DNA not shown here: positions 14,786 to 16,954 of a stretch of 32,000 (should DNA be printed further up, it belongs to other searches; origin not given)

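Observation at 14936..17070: Membrane-fused HerA/FtsK-type ATPase translationally coupled to a poly-lysine-tailed protein: possible membrane DNA translocase module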

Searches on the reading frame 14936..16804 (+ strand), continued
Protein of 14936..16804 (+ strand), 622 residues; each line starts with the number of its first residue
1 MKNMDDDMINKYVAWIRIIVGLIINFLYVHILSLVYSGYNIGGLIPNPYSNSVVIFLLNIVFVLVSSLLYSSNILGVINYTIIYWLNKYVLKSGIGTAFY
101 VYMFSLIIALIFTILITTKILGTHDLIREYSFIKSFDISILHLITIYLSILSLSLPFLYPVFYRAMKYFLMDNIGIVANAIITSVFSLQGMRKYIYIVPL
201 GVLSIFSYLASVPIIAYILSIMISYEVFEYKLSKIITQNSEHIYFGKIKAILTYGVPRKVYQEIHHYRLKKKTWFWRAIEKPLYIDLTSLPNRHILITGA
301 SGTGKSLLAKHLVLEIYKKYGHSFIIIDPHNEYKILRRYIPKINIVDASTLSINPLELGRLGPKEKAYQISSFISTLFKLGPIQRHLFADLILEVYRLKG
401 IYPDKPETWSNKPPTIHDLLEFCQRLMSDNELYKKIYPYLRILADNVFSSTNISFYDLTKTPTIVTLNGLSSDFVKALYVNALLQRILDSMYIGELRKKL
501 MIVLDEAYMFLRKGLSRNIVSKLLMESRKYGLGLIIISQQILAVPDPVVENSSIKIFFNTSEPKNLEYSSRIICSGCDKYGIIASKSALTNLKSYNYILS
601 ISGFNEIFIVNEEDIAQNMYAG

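Call 49: find_homologous_proteins(query=A3, max_evalue=1e-10)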
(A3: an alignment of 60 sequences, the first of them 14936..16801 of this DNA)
Query A3 (60 sequences) (622 aa, profile of the alignment): 26 proteins with E <= 1e-10 among 8000 candidates.
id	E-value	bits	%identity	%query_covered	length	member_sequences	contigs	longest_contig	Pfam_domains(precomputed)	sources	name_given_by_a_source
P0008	1.0e-199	683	42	98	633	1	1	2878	PF19044.7,PF01935.24,PF12846.14,PF20720.4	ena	-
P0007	1.4e-198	680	41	95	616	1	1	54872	PF19044.7,PF01935.24,PF12846.14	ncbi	ncbi:MAG: ATP-binding protein [Thermoprotei archaeon]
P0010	1.0e-197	677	51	62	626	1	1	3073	PF19044.7,PF01935.24,PF12846.14,PF20720.4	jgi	-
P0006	1.9e-195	669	45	83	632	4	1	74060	PF01935.24,PF12846.14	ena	-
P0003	9.6e-192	657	64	99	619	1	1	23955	PF19044.7,PF01935.24,PF12846.14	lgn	-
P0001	3.9e-190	652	87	99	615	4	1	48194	PF19044.7,PF01935.24,PF12846.14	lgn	-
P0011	5.3e-187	641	42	91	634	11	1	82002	PF01935.24,PF12846.14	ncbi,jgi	-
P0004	3.4e-184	632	48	91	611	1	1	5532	PF19044.7,PF01935.24,PF12846.14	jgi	jgi:hypothetical protein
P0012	1.7e-182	626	41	86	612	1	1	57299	PF10412.16,PF19044.7,PF01935.24,PF05707.19,PF05872.19,PF13401.13,PF12846.14,PF20720.4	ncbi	-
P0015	3.3e-178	612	36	68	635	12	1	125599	PF10412.16,PF19044.7,PF01935.24,PF13401.13,PF12846.14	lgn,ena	-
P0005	1.3e-177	610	45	96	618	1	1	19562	PF19044.7,PF01935.24,PF12846.14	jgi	jgi:DNA polymerase III delta prime subunit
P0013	1.4e-176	607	41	88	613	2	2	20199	PF10412.16,PF19044.7,PF01935.24,PF05872.19,PF13401.13,PF12846.14,PF20720.4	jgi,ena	-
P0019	2.8e-176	606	36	67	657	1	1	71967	PF01935.24,PF12846.14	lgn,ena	-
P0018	4.1e-176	605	36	67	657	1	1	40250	PF01935.24,PF12846.14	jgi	-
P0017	1.8e-175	603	38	60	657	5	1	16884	PF10412.16,PF01935.24,PF13401.13,PF12846.14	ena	-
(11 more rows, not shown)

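Call 59: search_dna_similar(query=window:14936-16801:+, collection=plasmids, mode=protein, max_evalue=0.001, max_rows=15)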
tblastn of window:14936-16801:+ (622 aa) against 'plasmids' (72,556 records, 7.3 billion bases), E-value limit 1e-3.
Records with a match: 118; places in all: 122; records where one place covers at least 80% of the query: 0.
Best place of each record, by identity: <60% 118.
By first word of the organism name: Vibrio 26; Streptomyces 16; Pseudomonas 13; Synechococcus 7; Synechocystis 7; Nostoc 4; Variovorax 4; Cupriavidus 3; Photobacterium 2; Enterobacter 2; and 30 more.
By predicted mobility (MOB-suite, as given by PLSDB): non-mobilizable 67; conjugative 41; mobilizable 10.
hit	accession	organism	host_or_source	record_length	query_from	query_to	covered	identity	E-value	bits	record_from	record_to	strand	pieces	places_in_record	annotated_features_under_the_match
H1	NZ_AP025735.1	Nostoc cf. commune SO-36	-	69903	283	571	46%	27.3%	6e-12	77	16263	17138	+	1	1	DUF87 domain-containing protein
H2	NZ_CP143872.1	Synechococcus elongatus IITB6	whole organism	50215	289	558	43%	29.1%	1e-9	70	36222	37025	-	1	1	ATP-binding protein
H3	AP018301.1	Fischerella sp. NIES-4106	-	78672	256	562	49%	25.5%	1e-7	63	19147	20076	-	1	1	putative AAA ATPase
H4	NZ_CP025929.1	Microcystis aeruginosa NIES-2481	cell culture,freshwater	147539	283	558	44%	28.3%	3e-11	74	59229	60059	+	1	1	type IV secretion system DNA-binding domain-containing protein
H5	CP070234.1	Dolichospermum sp. DET69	freshwater metagenome,metagenomic ...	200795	283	562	45%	27.1%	4e-11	74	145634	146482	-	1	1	ATP-binding protein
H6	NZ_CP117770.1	Nostoc sp. UHCC 0926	whole organism,lichen surface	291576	283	562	45%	26.9%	7e-14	83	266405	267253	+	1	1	DUF87 domain-containing protein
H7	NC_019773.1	Anabaena cylindrica PCC 7122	water, most likely pond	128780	283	558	44%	27.3%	9e-12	76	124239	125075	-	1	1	type IV secretion system DNA-binding domain-containing protein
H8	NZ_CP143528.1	Synechococcus elongatus PCC 11801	Pure axenic culture,Powai Lake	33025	289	558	43%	27.9%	3e-8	65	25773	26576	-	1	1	DUF87 domain-containing protein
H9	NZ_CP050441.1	Tolypothrix sp. PCC 7910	cell culture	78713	283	571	46%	25.8%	1e-10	73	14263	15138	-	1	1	DUF87 domain-containing protein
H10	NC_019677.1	Nostoc sp. PCC 7524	-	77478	290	562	44%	27.2%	4e-8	64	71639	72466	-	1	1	DUF87 domain-containing protein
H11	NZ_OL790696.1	Escherichia coli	-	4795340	266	530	43%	28.0%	5e-12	77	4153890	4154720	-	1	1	none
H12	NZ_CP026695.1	Nostoc sp. 'Lobaria pulmonaria (5183) cyanobiont'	Lobaria pulmonaria thallus,lichen ...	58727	283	558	44%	26.6%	8e-13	80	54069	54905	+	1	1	DUF87 domain-containing protein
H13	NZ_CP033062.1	Synechococcus elongatus UTEX 3055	-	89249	289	558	43%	27.1%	8e-8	64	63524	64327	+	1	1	type IV secretion system DNA-binding domain-containing protein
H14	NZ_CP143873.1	Synechococcus elongatus IITB6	whole organism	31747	289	558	43%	26.9%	2e-7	62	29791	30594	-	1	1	DUF87 domain-containing protein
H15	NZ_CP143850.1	Synechococcus elongatus IITB3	whole organism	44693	289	558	43%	26.4%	1e-7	63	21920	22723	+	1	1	type IV secretion system DNA-binding domain-containing protein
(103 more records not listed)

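Call 60: find_related_loci(query=A2, collection=viral_contigs, flank=8000)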
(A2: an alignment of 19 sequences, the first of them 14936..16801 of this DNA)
Query A2 (622 aa) in viral_contigs; peptide patterns used: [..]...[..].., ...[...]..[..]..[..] (x = any residue, [..] = any of these).
600 stretches matched a pattern (row limit reached: there are more); 1 encode a relative of the query (tblastn E <= 1e-3); 1 distinct loci.
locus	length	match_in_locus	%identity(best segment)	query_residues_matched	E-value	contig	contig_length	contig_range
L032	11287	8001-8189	36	294-357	3e-7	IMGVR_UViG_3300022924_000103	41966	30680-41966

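Call 61: list_cluster_members(proteins=[P0045, P0047, P0050, P0054, P0058, P0063, P0066, P0071, P0075, P0081])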
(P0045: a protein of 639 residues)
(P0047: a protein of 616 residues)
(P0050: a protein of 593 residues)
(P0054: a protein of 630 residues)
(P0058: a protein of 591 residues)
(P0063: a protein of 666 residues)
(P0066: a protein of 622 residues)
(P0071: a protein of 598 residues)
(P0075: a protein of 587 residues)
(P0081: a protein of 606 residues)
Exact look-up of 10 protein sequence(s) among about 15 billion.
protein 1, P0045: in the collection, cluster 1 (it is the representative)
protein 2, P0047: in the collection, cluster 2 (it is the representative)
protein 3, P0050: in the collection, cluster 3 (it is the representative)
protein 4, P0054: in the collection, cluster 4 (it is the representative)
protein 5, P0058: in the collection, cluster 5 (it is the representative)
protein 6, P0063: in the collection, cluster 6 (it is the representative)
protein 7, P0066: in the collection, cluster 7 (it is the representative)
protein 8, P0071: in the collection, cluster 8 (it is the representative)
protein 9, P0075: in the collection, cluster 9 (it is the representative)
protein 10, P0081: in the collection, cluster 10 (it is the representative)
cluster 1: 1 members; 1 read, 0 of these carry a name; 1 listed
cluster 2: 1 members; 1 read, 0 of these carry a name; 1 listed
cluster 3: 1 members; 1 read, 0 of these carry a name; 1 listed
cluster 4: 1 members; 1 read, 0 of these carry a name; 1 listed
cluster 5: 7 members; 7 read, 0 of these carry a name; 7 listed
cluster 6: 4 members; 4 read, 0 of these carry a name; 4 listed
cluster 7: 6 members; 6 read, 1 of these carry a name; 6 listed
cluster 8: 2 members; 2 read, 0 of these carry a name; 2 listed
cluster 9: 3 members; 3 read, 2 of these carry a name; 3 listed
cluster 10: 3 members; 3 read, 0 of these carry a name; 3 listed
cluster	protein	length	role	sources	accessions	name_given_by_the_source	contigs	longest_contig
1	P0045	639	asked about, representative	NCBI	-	-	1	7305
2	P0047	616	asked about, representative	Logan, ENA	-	-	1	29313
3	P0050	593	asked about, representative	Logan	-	-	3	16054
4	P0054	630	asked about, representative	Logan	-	-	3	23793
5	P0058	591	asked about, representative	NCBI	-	-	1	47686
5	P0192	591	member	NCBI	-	-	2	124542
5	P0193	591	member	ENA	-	-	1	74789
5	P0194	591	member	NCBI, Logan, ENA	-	-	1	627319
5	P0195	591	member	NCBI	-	-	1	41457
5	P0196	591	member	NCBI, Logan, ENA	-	-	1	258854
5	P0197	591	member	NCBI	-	-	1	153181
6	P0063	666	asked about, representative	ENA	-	-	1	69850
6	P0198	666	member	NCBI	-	-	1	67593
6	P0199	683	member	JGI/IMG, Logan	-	-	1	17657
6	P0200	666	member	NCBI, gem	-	-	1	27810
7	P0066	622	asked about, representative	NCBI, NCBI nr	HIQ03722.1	MAG TPA: ATP-binding protein [Desulfurococcales archaeon] | ATP-binding protein [Desulfurococcales archaeon]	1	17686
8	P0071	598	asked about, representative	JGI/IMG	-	-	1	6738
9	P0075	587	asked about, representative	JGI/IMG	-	-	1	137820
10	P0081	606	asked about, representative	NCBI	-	-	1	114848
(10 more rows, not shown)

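Call 62: find_encoding_contigs(protein=P0075, flank=10000, max_places=1)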
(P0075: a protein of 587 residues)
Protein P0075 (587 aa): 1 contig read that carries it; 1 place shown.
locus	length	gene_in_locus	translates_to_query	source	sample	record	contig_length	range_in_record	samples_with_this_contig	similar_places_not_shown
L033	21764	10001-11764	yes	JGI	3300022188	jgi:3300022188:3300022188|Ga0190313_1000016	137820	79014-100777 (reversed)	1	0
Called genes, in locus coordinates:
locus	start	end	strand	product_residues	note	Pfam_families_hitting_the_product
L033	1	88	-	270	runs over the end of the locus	PF00573:Ribosomal_L4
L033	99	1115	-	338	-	PF00297:Ribosomal_L3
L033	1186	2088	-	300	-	PF02598:Methyltrn_RNA_3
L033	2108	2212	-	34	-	-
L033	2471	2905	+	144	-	PF03692:CxxCxxCC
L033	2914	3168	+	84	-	-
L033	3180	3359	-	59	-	-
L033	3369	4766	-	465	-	PF27251:CedA1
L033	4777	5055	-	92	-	PF27251:CedA1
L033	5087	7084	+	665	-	PF12797:Fer4_2 (faint), PF13237:Fer4_10 (faint), PF13534:Fer4_17 (faint), PF01507:PAPS_reduct, PF00037:Fer4 (faint), PF13183:Fer4_8 (faint), PF12838:Fer4_7, PF14697:Fer4_21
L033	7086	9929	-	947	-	PF00270:DEAD, PF04851:ResIII (faint), PF00271:Helicase_C, PF19306:WHD_Lhr, PF08494:DEAD_assoc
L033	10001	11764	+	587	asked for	PF01935:DUF87, PF12846:AAA_10 (faint), PF19044:P-loop_TraG (faint), PF10412:TrwB_AAD_bind (faint), PF13401:AAA_22 (faint)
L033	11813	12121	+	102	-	-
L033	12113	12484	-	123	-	-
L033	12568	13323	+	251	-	PF00705:PCNA_N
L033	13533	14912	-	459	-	PF00202:Aminotran_3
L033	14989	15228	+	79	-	-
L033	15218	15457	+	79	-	-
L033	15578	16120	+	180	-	-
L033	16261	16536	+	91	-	PF01918:Alba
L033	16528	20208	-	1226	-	PF17915:zf_Rg, PF00270:DEAD, PF04851:ResIII, PF01751:Toprim, PF01131:Topoisom_bac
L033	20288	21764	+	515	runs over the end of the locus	PF03853:YjeF_N, PF01256:Carb_kinase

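Call 63: find_encoding_contigs(protein=P0058, flank=10000, max_places=1)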
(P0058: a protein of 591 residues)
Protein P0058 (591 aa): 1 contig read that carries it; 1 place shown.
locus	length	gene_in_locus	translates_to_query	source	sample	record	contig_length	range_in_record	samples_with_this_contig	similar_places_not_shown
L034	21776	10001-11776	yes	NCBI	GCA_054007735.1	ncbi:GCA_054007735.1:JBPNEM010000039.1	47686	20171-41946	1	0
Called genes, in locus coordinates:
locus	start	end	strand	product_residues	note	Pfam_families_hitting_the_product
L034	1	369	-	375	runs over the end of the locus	PF00297:Ribosomal_L3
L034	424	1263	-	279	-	PF02598:Methyltrn_RNA_3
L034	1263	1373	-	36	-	-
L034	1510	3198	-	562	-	PF01580:FtsK_SpoIIIE (faint), PF01935:DUF87, PF05872:HerA_C (faint), PF10412:TrwB_AAD_bind (faint), PF12846:AAA_10 (weak), PF12696:TraG-D_C (weak)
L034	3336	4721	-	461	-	PF27251:CedA1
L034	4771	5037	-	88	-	PF27251:CedA1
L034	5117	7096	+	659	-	PF01507:PAPS_reduct, PF13183:Fer4_8 (faint), PF14697:Fer4_21 (faint)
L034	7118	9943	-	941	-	PF00270:DEAD, PF04851:ResIII (weak), PF00271:Helicase_C, PF19306:WHD_Lhr, PF08494:DEAD_assoc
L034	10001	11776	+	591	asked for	PF01935:DUF87, PF04851:ResIII (faint), PF19044:P-loop_TraG, PF20720:nSTAND3 (weak), PF10412:TrwB_AAD_bind (faint), PF12846:AAA_10 (faint), PF13401:AAA_22 (faint), PF05707:Zot (weak)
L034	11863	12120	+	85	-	-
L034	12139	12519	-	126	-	-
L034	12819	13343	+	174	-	-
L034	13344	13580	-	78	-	-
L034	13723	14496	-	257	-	PF01904:DUF72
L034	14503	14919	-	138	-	PF04014:MazE_antitoxin (weak), PF13291:ACT_4 (faint), PF01842:ACT, PF22629:ACT_AHAS_ss (weak)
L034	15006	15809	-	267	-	PF00156:Pribosyltran (weak)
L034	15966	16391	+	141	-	-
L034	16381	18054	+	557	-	PF04851:ResIII, PF00270:DEAD, PF16203:ERCC3_RAD25_C, PF00271:Helicase_C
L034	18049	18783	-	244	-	-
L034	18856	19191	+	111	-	-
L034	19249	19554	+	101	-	-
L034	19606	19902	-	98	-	PF01918:Alba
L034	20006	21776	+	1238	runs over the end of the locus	PF04851:ResIII, PF00270:DEAD, PF13245:AAA_19 (weak), PF25199:nSTAND_NTPase5 (faint), PF00271:Helicase_C (weak), PF01751:Toprim, PF01131:Topoisom_bac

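Call 70: find_encoding_contigs(protein=P0081, flank=10000, max_places=1)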
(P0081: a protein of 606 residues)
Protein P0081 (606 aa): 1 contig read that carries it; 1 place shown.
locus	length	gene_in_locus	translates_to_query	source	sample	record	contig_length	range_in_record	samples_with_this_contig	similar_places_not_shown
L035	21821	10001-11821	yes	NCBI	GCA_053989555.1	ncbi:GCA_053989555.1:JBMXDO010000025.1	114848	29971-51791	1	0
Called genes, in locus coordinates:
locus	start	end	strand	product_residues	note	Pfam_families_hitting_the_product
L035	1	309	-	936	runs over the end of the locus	PF00270:DEAD, PF04851:ResIII (weak), PF00271:Helicase_C, PF19306:WHD_Lhr, PF08494:DEAD_assoc (weak)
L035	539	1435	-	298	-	PF00142:Fer4_NifH (faint), PF10609:ParA, PF01656:CbiA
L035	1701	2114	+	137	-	PF04014:MazE_antitoxin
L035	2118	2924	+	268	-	PF01904:DUF72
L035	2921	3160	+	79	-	-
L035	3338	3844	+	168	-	-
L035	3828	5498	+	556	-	PF00176:SNF2-rel_dom (faint), PF00270:DEAD, PF04851:ResIII, PF22590:Cas3-like_C_2 (faint), PF16203:ERCC3_RAD25_C, PF00271:Helicase_C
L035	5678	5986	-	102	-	-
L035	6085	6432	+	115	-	-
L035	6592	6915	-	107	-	-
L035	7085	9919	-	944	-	PF00270:DEAD, PF00271:Helicase_C, PF19306:WHD_Lhr, PF08494:DEAD_assoc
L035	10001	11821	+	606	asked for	PF13191:AAA_16 (faint), PF01935:DUF87, PF05872:HerA_C (faint), PF10412:TrwB_AAD_bind (weak), PF13401:AAA_22 (faint), PF20720:nSTAND3 (weak), PF10412:TrwB_AAD_bind (weak)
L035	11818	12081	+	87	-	-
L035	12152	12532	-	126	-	-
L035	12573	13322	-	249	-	PF00705:PCNA_N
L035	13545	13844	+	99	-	PF01918:Alba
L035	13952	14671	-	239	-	PF25084:LbH_EIF2B (faint), PF25087:GMPPB_C (faint), PF00132:Hexapep, PF14602:Hexapep_2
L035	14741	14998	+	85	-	PF27251:CedA1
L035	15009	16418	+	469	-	PF27251:CedA1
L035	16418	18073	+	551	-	PF12846:AAA_10 (faint), PF13401:AAA_22 (faint), PF01580:FtsK_SpoIIIE (weak), PF01935:DUF87, PF05872:HerA_C (weak)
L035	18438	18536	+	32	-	-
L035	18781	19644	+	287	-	PF02598:Methyltrn_RNA_3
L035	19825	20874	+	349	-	PF00297:Ribosomal_L3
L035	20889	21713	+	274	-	PF00573:Ribosomal_L4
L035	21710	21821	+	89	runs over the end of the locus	PF00276:Ribosomal_L23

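Call 71: find_encoding_contigs(protein=P0096, flank=10000, max_places=1)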
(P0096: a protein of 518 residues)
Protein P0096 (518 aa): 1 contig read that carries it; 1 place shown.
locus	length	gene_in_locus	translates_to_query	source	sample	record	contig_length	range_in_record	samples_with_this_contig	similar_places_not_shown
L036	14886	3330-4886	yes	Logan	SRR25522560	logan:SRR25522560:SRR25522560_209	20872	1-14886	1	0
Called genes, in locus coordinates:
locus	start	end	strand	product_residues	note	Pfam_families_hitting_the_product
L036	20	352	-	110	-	-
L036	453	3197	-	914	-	PF00270:DEAD, PF04851:ResIII, PF00271:Helicase_C, PF19306:WHD_Lhr, PF08494:DEAD_assoc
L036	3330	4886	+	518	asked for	PF00005:ABC_tran (weak), PF01935:DUF87, PF12846:AAA_10 (faint)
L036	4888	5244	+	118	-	PF12136:RNA_pol_Rpo13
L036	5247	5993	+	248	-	PF00705:PCNA_N (weak), PF04005:Hus1 (weak), PF04139:Rad9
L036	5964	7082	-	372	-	PF01979:Amidohydro_1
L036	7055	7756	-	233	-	PF05165:GCH_III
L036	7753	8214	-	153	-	PF00885:DMRL_synthase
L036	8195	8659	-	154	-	PF00885:DMRL_synthase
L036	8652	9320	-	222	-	PF00926:DHBP_synthase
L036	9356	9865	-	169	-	-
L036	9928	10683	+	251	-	PF09973:DUF2208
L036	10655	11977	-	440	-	PF01656:CbiA, PF13500:AAA_26 (weak), PF07685:GATase_3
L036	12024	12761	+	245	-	PF00705:PCNA_N, PF02144:Rad1 (faint), PF04139:Rad9, PF02747:PCNA_C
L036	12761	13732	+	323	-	PF01717:Meth_synt_2, PF08267:Meth_synt_1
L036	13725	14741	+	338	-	PF01717:Meth_synt_2, PF08267:Meth_synt_1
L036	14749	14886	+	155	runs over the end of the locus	PF08069:Ribosomal_S13_N, PF00312:Ribosomal_S15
